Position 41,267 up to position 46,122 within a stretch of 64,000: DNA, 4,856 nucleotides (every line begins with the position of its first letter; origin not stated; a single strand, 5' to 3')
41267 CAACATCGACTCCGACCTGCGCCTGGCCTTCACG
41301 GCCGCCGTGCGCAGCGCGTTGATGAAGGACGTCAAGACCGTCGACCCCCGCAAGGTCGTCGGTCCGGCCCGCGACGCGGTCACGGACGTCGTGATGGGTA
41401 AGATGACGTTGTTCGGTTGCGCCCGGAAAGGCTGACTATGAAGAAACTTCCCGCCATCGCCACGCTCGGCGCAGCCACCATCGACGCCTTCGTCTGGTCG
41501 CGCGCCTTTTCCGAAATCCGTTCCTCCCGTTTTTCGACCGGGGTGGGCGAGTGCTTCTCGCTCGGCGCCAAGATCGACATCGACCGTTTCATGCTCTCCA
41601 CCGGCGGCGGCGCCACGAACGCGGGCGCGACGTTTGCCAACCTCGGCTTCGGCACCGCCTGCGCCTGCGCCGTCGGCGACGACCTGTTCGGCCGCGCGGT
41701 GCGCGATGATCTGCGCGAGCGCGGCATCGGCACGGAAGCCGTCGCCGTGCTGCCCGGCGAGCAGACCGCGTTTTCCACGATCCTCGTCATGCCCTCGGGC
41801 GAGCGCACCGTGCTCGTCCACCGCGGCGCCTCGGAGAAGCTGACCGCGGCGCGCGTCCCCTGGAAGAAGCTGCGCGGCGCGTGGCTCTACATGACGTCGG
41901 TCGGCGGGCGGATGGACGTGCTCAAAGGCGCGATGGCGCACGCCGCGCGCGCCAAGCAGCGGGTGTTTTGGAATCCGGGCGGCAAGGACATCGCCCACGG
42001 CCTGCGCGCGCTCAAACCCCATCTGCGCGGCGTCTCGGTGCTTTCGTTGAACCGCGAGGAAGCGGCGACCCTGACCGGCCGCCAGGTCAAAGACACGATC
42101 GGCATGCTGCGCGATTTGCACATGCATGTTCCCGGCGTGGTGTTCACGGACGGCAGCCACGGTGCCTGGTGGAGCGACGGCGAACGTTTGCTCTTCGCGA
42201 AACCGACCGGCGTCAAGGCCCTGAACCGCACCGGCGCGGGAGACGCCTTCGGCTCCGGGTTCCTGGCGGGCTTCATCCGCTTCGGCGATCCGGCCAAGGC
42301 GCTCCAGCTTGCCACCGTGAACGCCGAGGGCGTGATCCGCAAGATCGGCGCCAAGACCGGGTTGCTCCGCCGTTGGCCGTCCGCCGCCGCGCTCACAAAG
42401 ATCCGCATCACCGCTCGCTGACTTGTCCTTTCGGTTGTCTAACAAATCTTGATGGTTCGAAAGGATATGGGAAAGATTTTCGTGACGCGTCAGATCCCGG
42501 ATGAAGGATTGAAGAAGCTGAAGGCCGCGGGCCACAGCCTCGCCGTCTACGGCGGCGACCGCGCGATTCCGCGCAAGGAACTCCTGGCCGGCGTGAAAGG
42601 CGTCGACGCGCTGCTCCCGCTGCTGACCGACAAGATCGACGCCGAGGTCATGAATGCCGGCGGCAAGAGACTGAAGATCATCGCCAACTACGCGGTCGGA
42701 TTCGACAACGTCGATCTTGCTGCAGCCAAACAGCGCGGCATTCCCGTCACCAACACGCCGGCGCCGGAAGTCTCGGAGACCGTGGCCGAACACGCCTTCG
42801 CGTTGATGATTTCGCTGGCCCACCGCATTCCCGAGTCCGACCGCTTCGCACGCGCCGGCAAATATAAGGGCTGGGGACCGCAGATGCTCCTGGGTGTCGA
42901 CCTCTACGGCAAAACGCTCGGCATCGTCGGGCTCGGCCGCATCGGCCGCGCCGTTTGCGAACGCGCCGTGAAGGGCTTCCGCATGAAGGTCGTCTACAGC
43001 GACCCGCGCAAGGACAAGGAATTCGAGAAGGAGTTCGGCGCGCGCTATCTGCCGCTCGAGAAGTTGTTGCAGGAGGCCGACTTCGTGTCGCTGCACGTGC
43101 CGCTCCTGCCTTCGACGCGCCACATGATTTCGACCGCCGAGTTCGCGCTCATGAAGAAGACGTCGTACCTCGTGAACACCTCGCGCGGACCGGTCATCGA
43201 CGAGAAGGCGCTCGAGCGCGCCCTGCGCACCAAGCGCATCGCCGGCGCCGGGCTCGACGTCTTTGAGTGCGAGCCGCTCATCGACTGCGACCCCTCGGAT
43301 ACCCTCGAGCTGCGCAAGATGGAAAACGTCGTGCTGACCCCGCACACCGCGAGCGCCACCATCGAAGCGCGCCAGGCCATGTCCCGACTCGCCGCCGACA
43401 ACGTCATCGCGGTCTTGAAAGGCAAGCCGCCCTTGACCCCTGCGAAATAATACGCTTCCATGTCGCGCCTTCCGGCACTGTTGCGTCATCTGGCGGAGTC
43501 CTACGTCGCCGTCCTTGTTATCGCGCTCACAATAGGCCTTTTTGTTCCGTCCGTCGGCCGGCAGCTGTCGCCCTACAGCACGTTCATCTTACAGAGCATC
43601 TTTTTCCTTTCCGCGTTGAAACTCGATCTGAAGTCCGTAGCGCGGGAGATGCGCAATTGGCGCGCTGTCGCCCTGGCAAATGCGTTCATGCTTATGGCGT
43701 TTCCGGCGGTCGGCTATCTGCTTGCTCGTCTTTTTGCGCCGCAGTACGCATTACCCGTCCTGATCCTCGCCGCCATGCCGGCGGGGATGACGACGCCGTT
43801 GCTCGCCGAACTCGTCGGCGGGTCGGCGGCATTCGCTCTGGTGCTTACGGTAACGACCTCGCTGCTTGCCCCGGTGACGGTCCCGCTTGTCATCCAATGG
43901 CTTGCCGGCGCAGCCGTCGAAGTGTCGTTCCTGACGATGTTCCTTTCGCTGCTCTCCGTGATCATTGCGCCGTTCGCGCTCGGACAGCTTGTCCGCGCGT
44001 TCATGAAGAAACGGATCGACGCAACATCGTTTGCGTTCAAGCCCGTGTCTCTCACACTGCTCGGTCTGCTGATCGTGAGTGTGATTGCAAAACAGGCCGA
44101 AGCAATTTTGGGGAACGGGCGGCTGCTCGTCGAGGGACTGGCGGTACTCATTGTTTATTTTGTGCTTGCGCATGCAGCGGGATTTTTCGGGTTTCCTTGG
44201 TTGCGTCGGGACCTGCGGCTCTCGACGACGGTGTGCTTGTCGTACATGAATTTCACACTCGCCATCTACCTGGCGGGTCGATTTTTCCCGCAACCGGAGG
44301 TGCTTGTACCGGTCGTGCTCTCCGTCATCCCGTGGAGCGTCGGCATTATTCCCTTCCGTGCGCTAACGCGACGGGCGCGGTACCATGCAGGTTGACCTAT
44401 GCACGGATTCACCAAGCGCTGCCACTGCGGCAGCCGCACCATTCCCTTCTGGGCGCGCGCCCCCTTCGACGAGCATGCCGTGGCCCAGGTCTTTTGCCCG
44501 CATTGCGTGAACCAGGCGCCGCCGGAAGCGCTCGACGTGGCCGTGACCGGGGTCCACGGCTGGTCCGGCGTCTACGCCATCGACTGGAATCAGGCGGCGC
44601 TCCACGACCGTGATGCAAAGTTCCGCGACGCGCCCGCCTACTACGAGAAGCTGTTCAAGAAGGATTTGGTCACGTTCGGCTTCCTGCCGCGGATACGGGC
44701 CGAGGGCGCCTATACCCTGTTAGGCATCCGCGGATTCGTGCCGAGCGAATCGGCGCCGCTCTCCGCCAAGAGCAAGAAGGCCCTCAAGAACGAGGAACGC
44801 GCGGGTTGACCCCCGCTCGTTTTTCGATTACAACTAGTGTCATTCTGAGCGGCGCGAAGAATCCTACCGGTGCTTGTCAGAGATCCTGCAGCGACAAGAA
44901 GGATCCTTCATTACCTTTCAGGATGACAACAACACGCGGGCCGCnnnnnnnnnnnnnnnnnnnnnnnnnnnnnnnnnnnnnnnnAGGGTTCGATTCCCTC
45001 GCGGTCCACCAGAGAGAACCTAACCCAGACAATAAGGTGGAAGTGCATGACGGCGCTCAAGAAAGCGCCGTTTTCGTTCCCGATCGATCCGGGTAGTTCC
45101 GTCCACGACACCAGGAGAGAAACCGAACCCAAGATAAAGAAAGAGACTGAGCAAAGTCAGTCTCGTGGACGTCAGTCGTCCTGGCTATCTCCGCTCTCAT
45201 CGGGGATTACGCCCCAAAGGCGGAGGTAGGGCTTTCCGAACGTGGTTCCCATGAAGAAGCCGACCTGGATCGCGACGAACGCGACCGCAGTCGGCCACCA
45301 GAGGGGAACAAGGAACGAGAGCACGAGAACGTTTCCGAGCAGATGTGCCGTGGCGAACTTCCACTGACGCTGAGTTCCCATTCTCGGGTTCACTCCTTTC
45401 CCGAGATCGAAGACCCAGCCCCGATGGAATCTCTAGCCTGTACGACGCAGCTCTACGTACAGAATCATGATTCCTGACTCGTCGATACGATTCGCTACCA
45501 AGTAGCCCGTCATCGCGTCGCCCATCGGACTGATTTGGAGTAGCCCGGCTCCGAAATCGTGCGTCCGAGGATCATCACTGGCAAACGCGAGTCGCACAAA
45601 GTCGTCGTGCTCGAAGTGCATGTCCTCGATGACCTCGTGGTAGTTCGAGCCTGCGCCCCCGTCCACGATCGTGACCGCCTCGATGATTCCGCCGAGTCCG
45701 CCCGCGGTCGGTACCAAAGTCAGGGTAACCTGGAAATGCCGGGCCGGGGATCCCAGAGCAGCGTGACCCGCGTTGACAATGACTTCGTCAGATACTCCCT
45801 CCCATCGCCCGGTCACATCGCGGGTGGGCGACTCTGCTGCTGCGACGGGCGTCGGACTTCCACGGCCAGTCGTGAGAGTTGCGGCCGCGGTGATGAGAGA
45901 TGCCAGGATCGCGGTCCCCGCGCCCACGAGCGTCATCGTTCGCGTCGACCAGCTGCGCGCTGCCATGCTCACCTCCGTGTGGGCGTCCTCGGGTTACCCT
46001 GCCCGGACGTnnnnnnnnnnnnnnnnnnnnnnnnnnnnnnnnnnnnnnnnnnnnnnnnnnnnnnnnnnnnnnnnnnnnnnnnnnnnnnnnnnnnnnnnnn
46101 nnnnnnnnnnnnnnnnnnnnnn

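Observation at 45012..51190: About 6 kb island inserted 3' of tRNA-Ala with a large serine recombinase and an ImmR/ImmA-type switch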

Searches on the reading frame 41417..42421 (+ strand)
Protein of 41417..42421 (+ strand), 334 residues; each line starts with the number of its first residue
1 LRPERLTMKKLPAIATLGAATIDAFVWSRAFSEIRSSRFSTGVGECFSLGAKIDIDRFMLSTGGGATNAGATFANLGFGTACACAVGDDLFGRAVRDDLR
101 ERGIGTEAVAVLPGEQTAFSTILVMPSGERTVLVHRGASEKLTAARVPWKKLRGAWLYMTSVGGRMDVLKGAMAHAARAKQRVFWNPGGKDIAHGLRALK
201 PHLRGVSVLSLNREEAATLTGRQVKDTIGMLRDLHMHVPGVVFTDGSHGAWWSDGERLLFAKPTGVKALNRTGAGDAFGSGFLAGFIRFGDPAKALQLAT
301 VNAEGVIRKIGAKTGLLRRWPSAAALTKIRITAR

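Call 8: search_protein_families(library=pfam, proteins=[window:41417-42421:+], max_evalue=0.01)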
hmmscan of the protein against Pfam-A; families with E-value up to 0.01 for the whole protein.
window:41417-42421:+ (334 aa): 1 family
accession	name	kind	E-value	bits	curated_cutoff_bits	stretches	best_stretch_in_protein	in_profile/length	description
PF00294.29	PfkB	-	8.5e-36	124.3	25.8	1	55-315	28-298/302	pfkB family carbohydrate kinase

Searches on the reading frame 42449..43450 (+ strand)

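Call 8: search_protein_families(library=pfam, proteins=[window:42449-43450:+], max_evalue=0.01)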
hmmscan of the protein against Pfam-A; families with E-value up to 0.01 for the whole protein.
window:42449-43450:+ (333 aa): 4 families
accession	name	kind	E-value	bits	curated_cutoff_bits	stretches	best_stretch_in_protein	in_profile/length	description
PF02826.25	2-Hacid_dh_C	-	1.7e-59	200.6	25.1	1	117-301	1-178/178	D-isomer specific 2-hydroxyacid dehydrogenase, NAD binding domain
PF00389.36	2-Hacid_dh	-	9e-31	106.8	24.6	1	10-330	1-131/134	D-isomer specific 2-hydroxyacid dehydrogenase, catalytic domain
PF03446.21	NAD_binding_2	-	0.00034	21.1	21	1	157-264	2-112/161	NAD binding domain of 6-phosphogluconate dehydrogenase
PF03807.23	F420_oxidored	-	0.00089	20.2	21.6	1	157-219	2-69/94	NADP oxidoreductase coenzyme F420-dependent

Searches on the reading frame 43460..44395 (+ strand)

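Call 8: search_protein_families(library=pfam, proteins=[window:43460-44395:+], max_evalue=0.01)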
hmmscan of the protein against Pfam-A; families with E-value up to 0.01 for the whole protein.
window:43460-44395:+ (311 aa): 2 families
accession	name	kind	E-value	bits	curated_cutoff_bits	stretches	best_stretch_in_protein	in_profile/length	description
PF01758.21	SBF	-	3.4e-21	76.2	24.3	1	42-217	2-189/191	Sodium Bile acid symporter family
PF13593.11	SBF_like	-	1.3e-18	67.9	25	1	15-282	3-286/313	SBF-like CPA transporter family (DUF4137)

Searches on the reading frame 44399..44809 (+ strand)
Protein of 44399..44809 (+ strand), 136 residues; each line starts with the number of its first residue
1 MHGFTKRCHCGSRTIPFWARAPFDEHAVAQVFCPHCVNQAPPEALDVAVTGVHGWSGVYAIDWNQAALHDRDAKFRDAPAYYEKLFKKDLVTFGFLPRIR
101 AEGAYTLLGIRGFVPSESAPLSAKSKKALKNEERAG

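Call 8: search_protein_families(library=pfam, proteins=[window:44399-44809:+], max_evalue=0.01)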
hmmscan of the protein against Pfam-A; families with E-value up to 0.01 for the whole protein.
window:44399-44809:+ (136 aa): 0 families

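Call 13: find_encoding_contigs(protein=window:44399-44809:+, flank=10000, max_places=10)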
Protein window:44399-44809:+ (136 aa): 1 contig read that carries it; 1 place shown.
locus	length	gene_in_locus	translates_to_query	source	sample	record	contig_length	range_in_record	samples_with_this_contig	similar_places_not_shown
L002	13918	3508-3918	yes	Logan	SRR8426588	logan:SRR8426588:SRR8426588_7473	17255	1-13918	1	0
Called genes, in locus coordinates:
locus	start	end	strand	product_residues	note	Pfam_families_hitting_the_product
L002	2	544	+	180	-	?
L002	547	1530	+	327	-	PF00294:PfkB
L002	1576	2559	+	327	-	PF00389:2-Hacid_dh, PF02826:2-Hacid_dh_C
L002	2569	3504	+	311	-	PF13593:SBF_like, PF01758:SBF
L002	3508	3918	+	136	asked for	-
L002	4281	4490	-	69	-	-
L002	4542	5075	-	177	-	-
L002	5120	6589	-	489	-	PF00239:Resolvase, PF07508:Recombinase, PF13408:Zn_ribbon_recom (weak)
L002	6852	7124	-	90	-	-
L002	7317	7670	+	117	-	PF13560:HTH_31, PF01381:HTH_3, PF12844:HTH_19, PF13443:HTH_26 (faint)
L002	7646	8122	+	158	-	PF06114:Peptidase_M78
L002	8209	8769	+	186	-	-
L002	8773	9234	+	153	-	PF00383:dCMP_cyt_deam_1, PF14437:MafB19-deam, PF14439:Bd3614-deam (faint)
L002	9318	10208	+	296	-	PF00892:EamA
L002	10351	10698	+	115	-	-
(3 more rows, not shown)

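Call 14: find_related_loci(query=window:44399-44809:+, collection=genome_contigs, flank=10000)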
Query window:44399-44809:+ (136 aa) in genome_contigs; peptide patterns used: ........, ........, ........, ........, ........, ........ (x = any residue, [..] = any of these).
431 stretches matched a pattern; 3 encode a relative of the query (tblastn E <= 1e-3); 3 distinct loci.
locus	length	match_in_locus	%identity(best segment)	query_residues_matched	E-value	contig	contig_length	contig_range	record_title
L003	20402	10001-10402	65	1-135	9e-57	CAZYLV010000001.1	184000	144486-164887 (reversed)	MAG TPA_asm: uncultured Gammaproteobacteria bacterium isolate SRP323723_co1_106 genome assembly, contig: NODE_52_length_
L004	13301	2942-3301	62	1-120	8e-45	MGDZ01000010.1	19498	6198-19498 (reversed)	MAG: Candidatus Uhrbacteria bacterium RIFCSPHIGHO2_02_FULL_57_19 rifcsphigho2_02_scaffold_13507, whole genome shotgun se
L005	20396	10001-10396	53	1-133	6e-44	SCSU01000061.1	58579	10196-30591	MAG: Patescibacteria group bacterium isolate FW215_bin.7 FW215_bin.7-108530, whole genome shotgun sequence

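Call 34: find_related_loci(query=A1, collection=metagenome_contigs, flank=10000)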
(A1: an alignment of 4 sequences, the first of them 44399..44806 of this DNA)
Query A1 (136 aa) in metagenome_contigs; peptide patterns used: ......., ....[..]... (x = any residue, [..] = any of these).
170 stretches matched a pattern; 7 encode a relative of the query (tblastn E <= 1e-3); 7 distinct loci.
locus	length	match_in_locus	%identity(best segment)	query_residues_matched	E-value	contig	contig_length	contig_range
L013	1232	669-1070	80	1-134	1e-78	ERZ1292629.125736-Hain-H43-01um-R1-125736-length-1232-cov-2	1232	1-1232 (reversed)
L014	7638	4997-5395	81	1-133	3e-73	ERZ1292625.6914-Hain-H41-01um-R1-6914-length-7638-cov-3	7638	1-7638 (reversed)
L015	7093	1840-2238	81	1-133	3e-73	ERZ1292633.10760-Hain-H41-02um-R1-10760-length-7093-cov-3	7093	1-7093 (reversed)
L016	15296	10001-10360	62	1-120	1e-44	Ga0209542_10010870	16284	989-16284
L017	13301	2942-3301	62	1-120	1e-44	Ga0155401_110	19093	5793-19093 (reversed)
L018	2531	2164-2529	53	1-122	2e-43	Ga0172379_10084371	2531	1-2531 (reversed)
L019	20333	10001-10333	41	1-111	7e-25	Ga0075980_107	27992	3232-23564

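Call 68: search_protein_families(library=pfam, proteins=[L003:10540-11505:+, L015:2439-3995:+, L015:4105-4578:+], max_evalue=0.01)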
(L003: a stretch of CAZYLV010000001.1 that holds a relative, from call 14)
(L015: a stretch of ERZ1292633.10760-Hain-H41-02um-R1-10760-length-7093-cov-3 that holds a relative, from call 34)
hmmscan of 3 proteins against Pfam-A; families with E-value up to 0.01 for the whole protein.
L003:10540-11505:+ (321 aa): 0 families

L015:2439-3995:+ (518 aa): 0 families

L015:4105-4578:+ (157 aa): 2 families
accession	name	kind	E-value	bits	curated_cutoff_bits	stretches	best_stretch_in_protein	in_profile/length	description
PF00383.29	dCMP_cyt_deam_1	-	2.5e-22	79.1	25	1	2-100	3-101/102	Cytidine and deoxycytidylate deaminase zinc-binding region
PF14437.12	MafB19-deam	-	6.1e-20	72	27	1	1-103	1-103/142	MafB19-like deaminase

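Call 69: search_protein_families(library=padloc, proteins=[L003:10540-11505:+, L015:2439-3995:+, L015:4105-4578:+], max_evalue=0.01)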
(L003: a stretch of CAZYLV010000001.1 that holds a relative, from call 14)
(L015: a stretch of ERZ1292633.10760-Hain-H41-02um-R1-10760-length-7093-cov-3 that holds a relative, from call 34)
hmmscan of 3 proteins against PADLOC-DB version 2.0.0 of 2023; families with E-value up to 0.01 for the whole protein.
L003:10540-11505:+ (321 aa): 0 families

L015:2439-3995:+ (518 aa): 1 family
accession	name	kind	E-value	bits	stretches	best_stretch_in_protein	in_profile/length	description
PDLC04597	PDC-M36A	-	1.1e-07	29.1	1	42-227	7-196/457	-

L015:4105-4578:+ (157 aa): 0 families

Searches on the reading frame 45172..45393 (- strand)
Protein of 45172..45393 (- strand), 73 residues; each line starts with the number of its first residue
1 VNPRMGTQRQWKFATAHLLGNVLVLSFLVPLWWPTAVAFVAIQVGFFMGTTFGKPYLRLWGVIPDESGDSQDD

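Call 6: search_protein_families(library=pfam, proteins=[window:45172-45393:-], max_evalue=0.01)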
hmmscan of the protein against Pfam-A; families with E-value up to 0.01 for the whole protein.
window:45172-45393:- (73 aa): 0 families

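Call 9: search_protein_families(library=phrogs, proteins=[window:45172-45393:-], max_evalue=0.01)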
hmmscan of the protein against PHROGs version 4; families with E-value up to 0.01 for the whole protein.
window:45172-45393:- (73 aa): 0 families

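Call 30: search_protein_families(library=ncbifam, proteins=[window:45172-45393:-], max_evalue=0.01)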
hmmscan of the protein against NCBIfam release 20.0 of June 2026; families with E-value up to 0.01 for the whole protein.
window:45172-45393:- (73 aa): 0 families

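Call 31: search_protein_families(library=padloc, proteins=[window:45172-45393:-], max_evalue=0.01)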
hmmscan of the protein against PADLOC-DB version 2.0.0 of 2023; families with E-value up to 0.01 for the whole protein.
window:45172-45393:- (73 aa): 0 families

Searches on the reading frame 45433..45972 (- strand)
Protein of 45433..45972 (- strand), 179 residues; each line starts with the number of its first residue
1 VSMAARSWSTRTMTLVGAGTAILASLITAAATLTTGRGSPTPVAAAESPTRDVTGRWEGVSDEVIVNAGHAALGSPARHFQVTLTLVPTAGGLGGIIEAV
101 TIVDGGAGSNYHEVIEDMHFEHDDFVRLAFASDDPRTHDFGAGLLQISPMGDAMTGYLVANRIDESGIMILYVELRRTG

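Call 6: search_protein_families(library=pfam, proteins=[window:45433-45972:-], max_evalue=0.01)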
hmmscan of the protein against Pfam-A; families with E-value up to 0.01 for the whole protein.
window:45433-45972:- (179 aa): 1 family
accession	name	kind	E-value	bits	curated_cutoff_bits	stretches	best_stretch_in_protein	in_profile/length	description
PF23714.1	Rv3627c_N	-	0.0014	19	27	1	6-49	4-47/58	Carboxypeptidase Rv3627c-like, N-terminal domain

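Call 9: search_protein_families(library=phrogs, proteins=[window:45433-45972:-], max_evalue=0.01)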
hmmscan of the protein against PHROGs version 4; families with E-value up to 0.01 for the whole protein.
window:45433-45972:- (179 aa): 0 families

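Call 30: search_protein_families(library=ncbifam, proteins=[window:45433-45972:-], max_evalue=0.01)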
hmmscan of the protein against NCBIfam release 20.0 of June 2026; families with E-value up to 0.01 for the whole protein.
window:45433-45972:- (179 aa): 0 families

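Call 31: search_protein_families(library=padloc, proteins=[window:45433-45972:-], max_evalue=0.01)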
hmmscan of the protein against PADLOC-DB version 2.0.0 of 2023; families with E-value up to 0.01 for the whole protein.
window:45433-45972:- (179 aa): 0 families
